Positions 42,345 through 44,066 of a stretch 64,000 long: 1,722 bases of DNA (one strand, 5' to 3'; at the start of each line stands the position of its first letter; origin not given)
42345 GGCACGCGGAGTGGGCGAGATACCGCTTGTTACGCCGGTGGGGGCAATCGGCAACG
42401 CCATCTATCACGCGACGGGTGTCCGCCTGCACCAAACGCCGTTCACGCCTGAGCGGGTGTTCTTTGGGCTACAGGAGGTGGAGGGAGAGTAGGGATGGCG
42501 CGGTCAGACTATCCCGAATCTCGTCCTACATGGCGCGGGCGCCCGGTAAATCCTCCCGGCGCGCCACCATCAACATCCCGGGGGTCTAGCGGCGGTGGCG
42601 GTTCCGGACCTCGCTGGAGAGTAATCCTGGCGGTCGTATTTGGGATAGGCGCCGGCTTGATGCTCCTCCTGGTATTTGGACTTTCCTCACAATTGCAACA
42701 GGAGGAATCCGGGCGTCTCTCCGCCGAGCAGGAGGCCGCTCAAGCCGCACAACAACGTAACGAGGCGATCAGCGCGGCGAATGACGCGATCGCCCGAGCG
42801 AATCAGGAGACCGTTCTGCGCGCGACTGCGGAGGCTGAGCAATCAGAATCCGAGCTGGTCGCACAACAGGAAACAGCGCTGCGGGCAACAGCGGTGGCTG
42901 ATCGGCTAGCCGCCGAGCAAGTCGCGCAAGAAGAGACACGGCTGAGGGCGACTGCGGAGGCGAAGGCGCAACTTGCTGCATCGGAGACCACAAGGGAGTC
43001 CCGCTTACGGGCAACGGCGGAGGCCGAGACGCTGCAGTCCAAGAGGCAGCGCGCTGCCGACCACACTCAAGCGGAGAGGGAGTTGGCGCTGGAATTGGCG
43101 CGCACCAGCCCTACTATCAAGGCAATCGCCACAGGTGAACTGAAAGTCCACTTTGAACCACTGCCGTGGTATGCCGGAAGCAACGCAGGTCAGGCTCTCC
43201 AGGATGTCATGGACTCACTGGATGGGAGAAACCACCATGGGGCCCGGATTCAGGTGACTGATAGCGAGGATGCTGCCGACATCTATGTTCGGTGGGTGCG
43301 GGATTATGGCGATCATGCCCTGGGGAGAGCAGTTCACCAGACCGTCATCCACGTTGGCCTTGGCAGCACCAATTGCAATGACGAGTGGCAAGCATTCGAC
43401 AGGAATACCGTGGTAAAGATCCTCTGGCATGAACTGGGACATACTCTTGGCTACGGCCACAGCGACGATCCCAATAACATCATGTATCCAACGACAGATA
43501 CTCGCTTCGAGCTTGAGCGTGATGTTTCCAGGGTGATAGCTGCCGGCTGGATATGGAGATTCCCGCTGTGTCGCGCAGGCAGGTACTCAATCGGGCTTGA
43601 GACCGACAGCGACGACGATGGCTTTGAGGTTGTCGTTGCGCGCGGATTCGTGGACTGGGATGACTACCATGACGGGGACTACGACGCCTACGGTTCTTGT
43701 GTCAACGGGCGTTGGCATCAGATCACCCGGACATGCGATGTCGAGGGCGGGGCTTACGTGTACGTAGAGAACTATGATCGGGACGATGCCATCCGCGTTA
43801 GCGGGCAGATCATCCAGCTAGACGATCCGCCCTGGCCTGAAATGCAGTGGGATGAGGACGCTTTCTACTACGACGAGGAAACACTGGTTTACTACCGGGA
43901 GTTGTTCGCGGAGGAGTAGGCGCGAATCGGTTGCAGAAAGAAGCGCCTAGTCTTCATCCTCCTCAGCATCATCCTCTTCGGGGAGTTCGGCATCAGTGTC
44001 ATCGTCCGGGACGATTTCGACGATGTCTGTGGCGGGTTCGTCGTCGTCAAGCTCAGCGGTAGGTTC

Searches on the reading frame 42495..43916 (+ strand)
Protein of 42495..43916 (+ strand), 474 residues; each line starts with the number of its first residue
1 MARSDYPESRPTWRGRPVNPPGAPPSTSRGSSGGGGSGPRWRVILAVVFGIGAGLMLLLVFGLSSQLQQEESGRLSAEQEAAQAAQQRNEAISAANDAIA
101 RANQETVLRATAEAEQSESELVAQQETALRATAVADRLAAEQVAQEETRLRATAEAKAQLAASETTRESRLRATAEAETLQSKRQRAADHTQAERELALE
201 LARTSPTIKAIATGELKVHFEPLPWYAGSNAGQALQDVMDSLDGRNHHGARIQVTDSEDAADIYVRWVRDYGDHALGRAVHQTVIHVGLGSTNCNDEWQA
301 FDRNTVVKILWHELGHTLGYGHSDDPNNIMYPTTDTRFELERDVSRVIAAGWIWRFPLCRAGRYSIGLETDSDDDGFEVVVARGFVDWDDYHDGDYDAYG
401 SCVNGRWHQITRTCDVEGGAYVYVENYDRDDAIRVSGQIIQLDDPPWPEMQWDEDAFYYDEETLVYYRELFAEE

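Call 25: search_protein_families(library=pfam, proteins=[window:42495-43916:+], max_evalue=0.00001)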
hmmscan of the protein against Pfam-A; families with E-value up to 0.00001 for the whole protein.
window:42495-43916:+ (474 aa): 1 family
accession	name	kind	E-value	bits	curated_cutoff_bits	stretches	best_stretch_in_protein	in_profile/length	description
PF00413.30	Peptidase_M10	-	1.5e-07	31.9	24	1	298-343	96-149/159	Matrixin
